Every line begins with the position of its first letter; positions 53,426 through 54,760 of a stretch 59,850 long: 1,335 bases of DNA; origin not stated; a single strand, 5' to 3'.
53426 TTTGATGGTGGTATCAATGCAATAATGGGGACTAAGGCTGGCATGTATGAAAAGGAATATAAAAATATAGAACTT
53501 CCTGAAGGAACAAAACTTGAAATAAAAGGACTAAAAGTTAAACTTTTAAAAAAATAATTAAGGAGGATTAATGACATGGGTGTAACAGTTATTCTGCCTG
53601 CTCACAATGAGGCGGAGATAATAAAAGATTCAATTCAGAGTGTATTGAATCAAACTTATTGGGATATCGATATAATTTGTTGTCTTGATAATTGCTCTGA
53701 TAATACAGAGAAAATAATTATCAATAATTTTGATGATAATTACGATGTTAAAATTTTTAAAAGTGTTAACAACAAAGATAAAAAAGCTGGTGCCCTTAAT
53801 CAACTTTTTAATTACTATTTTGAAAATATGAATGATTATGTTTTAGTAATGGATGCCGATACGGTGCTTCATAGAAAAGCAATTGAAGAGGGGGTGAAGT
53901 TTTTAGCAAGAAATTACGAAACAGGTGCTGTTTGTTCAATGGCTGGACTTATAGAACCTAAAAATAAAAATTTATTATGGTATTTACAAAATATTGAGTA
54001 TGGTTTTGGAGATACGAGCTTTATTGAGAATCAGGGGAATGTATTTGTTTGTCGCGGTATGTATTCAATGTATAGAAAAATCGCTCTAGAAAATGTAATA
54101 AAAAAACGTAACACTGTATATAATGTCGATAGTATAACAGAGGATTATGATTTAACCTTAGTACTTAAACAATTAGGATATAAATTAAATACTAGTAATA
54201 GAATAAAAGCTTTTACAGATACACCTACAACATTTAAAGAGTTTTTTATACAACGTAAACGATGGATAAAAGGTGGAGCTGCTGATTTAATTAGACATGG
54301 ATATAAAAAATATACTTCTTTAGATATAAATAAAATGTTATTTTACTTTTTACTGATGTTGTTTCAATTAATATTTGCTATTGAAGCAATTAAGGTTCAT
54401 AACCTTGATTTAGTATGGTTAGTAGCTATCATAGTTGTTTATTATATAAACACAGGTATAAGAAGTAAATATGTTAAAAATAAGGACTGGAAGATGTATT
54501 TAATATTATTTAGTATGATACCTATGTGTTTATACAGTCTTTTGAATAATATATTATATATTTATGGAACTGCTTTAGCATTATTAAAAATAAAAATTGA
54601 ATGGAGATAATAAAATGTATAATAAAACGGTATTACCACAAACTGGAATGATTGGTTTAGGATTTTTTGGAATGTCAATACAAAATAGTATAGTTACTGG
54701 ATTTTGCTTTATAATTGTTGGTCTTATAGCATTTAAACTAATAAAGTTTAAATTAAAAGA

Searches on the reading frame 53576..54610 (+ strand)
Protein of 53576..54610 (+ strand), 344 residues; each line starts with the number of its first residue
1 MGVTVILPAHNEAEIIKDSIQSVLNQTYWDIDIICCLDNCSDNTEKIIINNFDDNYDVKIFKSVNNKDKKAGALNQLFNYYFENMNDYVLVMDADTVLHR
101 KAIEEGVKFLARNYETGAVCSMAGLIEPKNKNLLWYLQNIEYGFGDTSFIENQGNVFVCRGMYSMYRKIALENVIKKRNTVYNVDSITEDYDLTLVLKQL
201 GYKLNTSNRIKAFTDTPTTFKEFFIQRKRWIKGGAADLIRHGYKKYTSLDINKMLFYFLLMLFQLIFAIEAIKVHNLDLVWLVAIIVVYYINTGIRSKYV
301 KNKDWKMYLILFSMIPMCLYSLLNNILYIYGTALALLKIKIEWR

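Call 17: search_protein_families(library=pfam, proteins=[window:53576-54610:+], max_evalue=0.001)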
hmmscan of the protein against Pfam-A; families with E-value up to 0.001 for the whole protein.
window:53576-54610:+ (344 aa): 5 families
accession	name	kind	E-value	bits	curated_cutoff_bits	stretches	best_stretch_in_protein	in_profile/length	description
PF00535.33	Glycos_transf_2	-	3.9e-23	82.7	23.3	1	4-173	1-166/168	Glycosyl transferase family 2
PF13641.12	Glyco_tranf_2_3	-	5.5e-18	66.3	27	1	3-233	3-230/230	Glycosyltransferase like family 2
PF13632.12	Glyco_trans_2_3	-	6e-17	62.5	27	1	88-290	1-193/198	Glycosyl transferase family group 2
PF13506.12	Glyco_transf_21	-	4.1e-07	30.1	21.7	1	74-231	19-173/174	Glycosyl transferase family 21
PF13704.12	Glyco_tranf_2_4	-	0.00026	21.9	27.5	1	11-100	2-86/98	Glycosyl transferase family 2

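Call 38: search_protein_families(library=phrogs, proteins=[window:53576-54610:+], max_evalue=0.01)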
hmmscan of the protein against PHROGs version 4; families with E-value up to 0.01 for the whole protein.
window:53576-54610:+ (344 aa): 3 families
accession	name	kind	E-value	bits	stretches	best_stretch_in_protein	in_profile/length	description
phrog_22973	-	moron, auxiliary metabolic gene and host takeover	3.5e-27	96.5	2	3-86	27-112/496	glycosyltransferase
phrog_841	-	moron, auxiliary metabolic gene and host takeover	8.7e-07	29.7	1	3-105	4-106/309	GtrB-like O-antigen conversion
phrog_22739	-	moron, auxiliary metabolic gene and host takeover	6.2e-06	26.4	1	3-111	4-110/327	GtrB-like O-antigen conversion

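Call 75: search_solved_structures(query=window:53576-54610:+, max_evalue=0.001)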
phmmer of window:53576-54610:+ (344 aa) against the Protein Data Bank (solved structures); distinct sequences matched with E-value up to 0.001: 6.
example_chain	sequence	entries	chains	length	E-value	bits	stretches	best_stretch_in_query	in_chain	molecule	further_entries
8vh7_A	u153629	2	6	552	1.3e-11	47.6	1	3-147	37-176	Heparosan synthase B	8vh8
8viw_A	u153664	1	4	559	1.3e-11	47.5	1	3-147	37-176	Heparosan synthase B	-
2z87_A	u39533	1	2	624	1.1e-08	37.9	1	3-247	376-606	Chondroitin synthase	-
2z86_A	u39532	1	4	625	1.1e-08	37.9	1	3-247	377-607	Chondroitin synthase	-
8smm_A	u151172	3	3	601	3.9e-07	32.8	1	86-317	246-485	Hyaluronan synthase 1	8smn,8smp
6h1j_A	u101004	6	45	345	0.00014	24.5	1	3-171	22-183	Probable ss-1,3-N-acetylglucosaminyltransferase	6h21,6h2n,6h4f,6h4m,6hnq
